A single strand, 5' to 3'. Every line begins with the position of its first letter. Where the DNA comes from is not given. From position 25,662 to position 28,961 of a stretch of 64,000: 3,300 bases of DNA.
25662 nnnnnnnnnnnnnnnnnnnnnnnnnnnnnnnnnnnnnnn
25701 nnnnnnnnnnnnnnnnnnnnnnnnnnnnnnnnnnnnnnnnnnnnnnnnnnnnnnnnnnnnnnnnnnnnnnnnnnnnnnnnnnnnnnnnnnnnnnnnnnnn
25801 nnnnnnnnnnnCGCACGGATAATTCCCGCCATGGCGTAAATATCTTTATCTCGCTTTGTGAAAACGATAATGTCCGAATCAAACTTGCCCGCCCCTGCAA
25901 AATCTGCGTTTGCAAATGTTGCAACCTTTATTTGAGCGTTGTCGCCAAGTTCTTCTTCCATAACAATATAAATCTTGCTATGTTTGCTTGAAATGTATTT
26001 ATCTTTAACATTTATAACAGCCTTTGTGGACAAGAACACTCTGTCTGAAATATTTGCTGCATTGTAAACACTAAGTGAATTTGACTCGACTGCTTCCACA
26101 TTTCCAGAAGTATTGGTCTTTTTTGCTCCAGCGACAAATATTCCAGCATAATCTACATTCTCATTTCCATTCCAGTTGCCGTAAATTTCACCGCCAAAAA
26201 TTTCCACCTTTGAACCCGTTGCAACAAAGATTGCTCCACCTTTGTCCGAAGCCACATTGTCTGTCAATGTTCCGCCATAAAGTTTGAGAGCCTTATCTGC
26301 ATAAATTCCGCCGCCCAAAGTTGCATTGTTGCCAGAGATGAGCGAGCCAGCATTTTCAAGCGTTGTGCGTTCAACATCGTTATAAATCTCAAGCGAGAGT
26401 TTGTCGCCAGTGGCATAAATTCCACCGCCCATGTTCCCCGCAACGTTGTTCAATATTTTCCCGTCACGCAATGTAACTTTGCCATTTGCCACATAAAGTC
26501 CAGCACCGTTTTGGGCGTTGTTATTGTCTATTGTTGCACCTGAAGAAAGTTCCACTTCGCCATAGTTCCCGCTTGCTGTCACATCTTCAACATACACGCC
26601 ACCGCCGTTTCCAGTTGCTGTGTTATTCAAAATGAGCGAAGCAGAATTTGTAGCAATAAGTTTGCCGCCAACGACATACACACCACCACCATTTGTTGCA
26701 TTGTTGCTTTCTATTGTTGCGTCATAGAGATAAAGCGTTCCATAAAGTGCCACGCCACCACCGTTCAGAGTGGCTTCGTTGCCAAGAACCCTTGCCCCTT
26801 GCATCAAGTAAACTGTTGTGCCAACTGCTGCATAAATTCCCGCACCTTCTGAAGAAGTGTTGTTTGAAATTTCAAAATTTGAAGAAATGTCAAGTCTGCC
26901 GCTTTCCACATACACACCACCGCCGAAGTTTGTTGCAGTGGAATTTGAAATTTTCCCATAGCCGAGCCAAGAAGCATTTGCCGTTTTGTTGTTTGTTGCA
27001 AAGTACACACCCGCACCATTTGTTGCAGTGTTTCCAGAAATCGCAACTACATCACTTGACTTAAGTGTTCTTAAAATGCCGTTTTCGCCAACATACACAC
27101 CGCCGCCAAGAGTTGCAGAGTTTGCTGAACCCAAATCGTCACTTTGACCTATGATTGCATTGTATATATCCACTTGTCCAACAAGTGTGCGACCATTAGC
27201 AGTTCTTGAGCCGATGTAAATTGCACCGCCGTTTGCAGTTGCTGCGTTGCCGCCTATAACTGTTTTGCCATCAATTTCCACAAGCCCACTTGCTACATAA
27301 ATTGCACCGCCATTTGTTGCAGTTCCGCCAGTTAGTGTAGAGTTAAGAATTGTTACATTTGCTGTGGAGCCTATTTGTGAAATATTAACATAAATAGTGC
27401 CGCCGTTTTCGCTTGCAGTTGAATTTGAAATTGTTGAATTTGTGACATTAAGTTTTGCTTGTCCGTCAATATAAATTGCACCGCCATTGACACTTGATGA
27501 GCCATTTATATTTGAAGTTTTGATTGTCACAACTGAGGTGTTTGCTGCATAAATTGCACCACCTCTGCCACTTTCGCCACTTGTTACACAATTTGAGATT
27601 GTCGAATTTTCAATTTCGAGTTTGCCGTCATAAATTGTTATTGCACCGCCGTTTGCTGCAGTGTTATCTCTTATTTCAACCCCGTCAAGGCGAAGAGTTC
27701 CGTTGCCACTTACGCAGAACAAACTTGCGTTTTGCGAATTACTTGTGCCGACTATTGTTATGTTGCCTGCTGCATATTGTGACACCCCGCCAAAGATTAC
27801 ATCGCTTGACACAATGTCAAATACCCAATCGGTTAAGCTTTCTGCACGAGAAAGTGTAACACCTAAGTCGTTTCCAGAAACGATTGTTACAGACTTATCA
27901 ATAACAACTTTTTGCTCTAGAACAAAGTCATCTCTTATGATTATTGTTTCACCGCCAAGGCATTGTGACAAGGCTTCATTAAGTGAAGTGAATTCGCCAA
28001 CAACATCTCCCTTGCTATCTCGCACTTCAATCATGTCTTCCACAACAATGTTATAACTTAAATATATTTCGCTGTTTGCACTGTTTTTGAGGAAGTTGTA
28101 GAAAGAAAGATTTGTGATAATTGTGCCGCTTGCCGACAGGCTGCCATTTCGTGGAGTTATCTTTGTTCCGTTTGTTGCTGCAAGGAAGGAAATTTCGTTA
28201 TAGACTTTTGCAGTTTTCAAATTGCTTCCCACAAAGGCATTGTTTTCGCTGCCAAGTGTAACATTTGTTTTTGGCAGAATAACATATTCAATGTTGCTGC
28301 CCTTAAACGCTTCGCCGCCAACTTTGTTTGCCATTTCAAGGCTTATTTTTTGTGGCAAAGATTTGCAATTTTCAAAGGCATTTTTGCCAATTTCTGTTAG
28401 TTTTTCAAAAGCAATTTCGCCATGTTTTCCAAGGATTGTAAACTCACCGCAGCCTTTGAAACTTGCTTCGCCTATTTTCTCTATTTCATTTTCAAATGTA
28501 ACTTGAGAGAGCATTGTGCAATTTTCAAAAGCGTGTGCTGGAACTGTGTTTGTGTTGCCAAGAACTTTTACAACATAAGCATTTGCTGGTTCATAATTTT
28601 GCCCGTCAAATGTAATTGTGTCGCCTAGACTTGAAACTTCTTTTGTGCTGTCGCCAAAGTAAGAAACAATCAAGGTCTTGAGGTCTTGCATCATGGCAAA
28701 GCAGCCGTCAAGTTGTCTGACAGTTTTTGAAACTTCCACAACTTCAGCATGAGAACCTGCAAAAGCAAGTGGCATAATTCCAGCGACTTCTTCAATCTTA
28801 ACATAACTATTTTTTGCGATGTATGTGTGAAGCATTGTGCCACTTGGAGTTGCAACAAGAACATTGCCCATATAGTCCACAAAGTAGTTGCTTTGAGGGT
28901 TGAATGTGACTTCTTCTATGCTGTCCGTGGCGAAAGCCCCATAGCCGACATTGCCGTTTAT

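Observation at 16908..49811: One uninterrupted 32.9 kb gene encodes a 10,967-aa, roughly megadalton surface protein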

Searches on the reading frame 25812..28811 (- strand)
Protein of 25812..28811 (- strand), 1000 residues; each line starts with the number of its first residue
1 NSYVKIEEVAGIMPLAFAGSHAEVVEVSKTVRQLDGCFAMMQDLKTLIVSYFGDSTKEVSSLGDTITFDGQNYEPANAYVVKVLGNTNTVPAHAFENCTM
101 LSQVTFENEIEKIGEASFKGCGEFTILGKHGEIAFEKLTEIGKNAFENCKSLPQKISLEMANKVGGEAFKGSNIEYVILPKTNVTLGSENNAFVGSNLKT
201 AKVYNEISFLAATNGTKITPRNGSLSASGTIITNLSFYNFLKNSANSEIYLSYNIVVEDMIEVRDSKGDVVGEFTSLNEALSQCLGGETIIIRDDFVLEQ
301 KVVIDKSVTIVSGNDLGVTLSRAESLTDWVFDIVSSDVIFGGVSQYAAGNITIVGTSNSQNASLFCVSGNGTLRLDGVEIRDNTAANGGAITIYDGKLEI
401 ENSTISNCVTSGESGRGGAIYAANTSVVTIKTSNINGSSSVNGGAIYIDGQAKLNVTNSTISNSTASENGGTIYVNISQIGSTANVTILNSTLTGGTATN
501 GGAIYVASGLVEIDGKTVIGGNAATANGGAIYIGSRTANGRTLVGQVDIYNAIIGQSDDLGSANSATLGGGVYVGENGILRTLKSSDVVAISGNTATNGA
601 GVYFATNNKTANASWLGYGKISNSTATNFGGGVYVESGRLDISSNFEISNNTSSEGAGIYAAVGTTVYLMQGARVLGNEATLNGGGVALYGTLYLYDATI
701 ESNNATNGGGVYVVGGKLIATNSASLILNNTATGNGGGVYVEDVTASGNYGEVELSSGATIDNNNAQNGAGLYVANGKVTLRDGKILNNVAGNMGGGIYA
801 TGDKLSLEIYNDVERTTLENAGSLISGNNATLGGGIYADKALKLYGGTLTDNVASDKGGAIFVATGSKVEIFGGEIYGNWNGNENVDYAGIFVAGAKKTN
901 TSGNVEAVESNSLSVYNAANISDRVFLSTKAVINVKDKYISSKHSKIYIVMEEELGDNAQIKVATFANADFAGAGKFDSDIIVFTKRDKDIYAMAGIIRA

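Call 6: search_protein_families(library=pfam, proteins=[window:25812-28811:-], max_evalue=0.01)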
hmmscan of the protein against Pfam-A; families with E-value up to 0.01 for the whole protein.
window:25812-28811:- (1000 aa): 2 families
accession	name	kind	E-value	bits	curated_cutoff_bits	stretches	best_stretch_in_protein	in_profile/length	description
PF13306.12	LRR_5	-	3.9e-21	75.7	27.7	2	85-198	20-126/127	BspA type Leucine rich repeat region (6 copies)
PF02415.23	Chlam_PMP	-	0.0013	19.3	20.6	0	726-741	3-18/19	Chlamydia polymorphic membrane protein (Chlamydia_PMP) repeat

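Call 30: find_homologous_proteins(query=window:25812-28211:-, max_evalue=0.00001)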
Query window:25812-28211:- (800 aa): 876 proteins with E <= 0.00001 among 8000 candidates; the best 120 are listed.
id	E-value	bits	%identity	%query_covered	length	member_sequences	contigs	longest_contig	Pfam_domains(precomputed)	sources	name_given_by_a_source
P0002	2.6e-46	176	32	83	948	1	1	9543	PF13306.13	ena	-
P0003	8.4e-39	152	31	50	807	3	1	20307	PF02415.24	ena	-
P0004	1.4e-38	151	27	67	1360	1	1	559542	PF13229.13,PF17210.10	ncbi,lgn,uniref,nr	ncbi:right-handed parallel beta-helix repeat-containing protein [Breznakia pachnodae]|uniref:Outer m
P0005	1.7e-38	151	29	72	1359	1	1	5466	PF13229.13,PF17802.8,PF13620.13,PF17210.10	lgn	-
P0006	1.6e-30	124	30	63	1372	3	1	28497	PF07538.17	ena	-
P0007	1.1e-29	121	30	61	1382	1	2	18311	PF02415.24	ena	-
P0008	1.2e-28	118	31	48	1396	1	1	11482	PF09479.17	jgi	-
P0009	2.2e-28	117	29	56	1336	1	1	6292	PF02415.24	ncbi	-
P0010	2.3e-28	117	31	62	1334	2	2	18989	PF13229.13,PF02415.24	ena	-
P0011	2.9e-28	117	32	62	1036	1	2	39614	PF13229.13,PF02415.24,PF05048.20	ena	-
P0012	3.5e-28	117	31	56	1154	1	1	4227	PF13229.13,PF02415.24,PF05048.20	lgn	-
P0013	3.5e-28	117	31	56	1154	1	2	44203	PF13229.13,PF02415.24,PF05048.20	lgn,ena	-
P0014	7.5e-28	115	29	61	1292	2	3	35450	PF13229.13,PF02415.24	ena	-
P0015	3.5e-27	113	29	68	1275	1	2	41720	PF13229.13,PF02415.24,PF05048.20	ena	-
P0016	3.5e-27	113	29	68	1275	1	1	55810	PF13229.13,PF02415.24,PF05048.20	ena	-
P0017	5.2e-27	113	28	64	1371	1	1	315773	PF13229.13,PF02415.24,PF05048.20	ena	-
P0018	5.5e-27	113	29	61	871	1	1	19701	PF13229.13,PF02415.24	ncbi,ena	-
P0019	6.9e-27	112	30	56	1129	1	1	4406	PF13229.13,PF02415.24,PF05048.20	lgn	-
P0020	7.0e-27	112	32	62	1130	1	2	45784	PF02415.24,PF05048.20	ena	-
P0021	9.2e-27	112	30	56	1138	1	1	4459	PF13229.13,PF02415.24,PF05048.20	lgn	-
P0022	9.2e-27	112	32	62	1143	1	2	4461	PF02415.24,PF05048.20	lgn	-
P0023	1.1e-26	112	30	56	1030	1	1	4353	PF13229.13,PF02415.24,PF05048.20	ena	-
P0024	1.5e-26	111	30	56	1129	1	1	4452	PF13229.13,PF02415.24,PF05048.20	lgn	-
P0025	1.5e-26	111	30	56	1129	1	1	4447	PF13229.13,PF02415.24,PF05048.20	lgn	-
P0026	1.5e-26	111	30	56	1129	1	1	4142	PF13229.13,PF02415.24,PF05048.20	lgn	-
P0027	1.9e-26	111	30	56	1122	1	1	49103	PF13229.13,PF02415.24,PF05048.20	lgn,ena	-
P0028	2.7e-26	110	31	62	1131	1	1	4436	PF02415.24,PF05048.20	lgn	-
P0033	5.5e-26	109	30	56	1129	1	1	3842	PF13229.13,PF02415.24,PF05048.20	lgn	-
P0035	7.4e-26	109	30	56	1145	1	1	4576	PF13229.13,PF02415.24,PF05048.20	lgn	-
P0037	1.1e-25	108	32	62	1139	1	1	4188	PF13229.13,PF02415.24,PF05048.20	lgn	-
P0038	1.2e-25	108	32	62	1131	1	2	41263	PF13229.13,PF02415.24,PF05048.20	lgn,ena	-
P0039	1.2e-25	108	32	62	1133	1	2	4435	PF13229.13,PF02415.24,PF05048.20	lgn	-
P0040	1.2e-25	108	30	56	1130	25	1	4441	PF13229.13,PF02415.24,PF05048.20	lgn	-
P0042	1.5e-25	108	32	62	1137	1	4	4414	PF02415.24,PF05048.20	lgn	-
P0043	1.7e-25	108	32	62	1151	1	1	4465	PF13229.13,PF02415.24,PF05048.20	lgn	-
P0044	2.4e-25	107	30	56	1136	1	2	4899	PF13229.13,PF02415.24,PF05048.20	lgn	-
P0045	3.5e-25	107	30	56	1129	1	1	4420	PF13229.13,PF02415.24,PF05048.20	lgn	-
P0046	4.8e-25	106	31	61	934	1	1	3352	PF13229.13,PF02415.24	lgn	-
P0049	5.2e-25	106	28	64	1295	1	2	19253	PF13229.13,PF02415.24,PF05048.20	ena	-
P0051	5.7e-25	106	32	62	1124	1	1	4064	PF13229.13,PF02415.24,PF05048.20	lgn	-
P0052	5.7e-25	106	32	62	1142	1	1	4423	PF13229.13,PF02415.24,PF05048.20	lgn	-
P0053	5.8e-25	106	32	62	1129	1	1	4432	PF13229.13,PF02415.24,PF05048.20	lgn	-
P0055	1.7e-24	104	30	56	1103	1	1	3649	PF13229.13,PF02415.24,PF05048.20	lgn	-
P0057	1.9e-24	104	30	56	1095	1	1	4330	PF13229.13,PF02415.24,PF05048.20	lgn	-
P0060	2.4e-24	104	28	62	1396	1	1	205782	PF13229.13,PF02415.24,PF18962.8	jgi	jgi:parallel beta-helix repeat protein/predicted outer membrane repeat protein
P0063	8.4e-24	102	32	62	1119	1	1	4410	PF13229.13,PF02415.24,PF05048.20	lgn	-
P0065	1.5e-23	101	27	48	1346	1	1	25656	PF13229.13,PF17802.8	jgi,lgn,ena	-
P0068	3.3e-23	100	27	57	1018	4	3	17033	PF00066.23,PF05048.20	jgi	jgi:hypothetical protein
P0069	5.0e-23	99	32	62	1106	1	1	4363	PF13229.13,PF02415.24,PF05048.20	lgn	-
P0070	6.1e-23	99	29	62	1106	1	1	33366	PF13229.13,PF02415.24,PF05048.20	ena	-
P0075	1.2e-22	98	27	63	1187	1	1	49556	PF13229.13,PF02415.24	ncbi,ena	-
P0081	4.6e-22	96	30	59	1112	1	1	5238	PF02415.24,PF05048.20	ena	-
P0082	4.9e-22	96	32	61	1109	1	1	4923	PF02415.24,PF05048.20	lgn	-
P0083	7.1e-22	96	31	31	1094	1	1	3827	PF13229.13,PF02415.24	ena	-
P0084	7.4e-22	96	32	35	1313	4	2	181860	PF13229.13,PF02415.24,PF05048.20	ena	-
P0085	7.6e-22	96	29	69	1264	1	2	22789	PF13229.13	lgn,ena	-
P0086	1.1e-21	95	30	69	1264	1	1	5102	PF13229.13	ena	-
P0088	2.3e-21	94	30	61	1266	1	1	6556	PF13229.13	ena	-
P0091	2.9e-21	94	33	31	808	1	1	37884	PF13229.13,PF02415.24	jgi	jgi:predicted outer membrane repeat protein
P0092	3.5e-21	93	31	61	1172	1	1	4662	PF13229.13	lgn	-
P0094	4.3e-21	93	30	57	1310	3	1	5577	PF13229.13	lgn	-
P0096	5.8e-21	93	30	52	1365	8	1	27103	PF13229.13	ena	-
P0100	1.6e-20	91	27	64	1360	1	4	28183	PF13229.13,PF00404.25,PF02415.24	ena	-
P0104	4.1e-20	90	37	27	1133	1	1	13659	PF13229.13,PF02415.24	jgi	jgi:CSLREA domain-containing protein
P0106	6.7e-20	89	31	34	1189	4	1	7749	PF13229.13,PF18998.7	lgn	-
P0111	2.3e-19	87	31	61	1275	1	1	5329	PF13229.13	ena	-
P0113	2.6e-19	87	31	57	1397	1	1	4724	PF13229.13,PF02415.24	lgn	-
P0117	6.8e-19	86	29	58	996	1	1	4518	PF13229.13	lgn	-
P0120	8.4e-19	86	30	63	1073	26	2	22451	PF13229.13,PF02415.24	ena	-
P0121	8.6e-19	86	31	45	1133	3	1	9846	PF13229.13,PF18998.7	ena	-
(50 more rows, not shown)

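Call 82: search_protein_families(library=ncbifam, proteins=[window:25812-28811:-], max_evalue=0.01)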
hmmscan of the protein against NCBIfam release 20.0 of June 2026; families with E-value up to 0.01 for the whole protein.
window:25812-28811:- (1000 aa): 1 family
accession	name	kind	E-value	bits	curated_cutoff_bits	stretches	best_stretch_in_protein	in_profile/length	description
TIGR01376.1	POMP_repeat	repeat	0.00069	19.3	15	0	728-745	8-26/28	polymorphic outer membrane protein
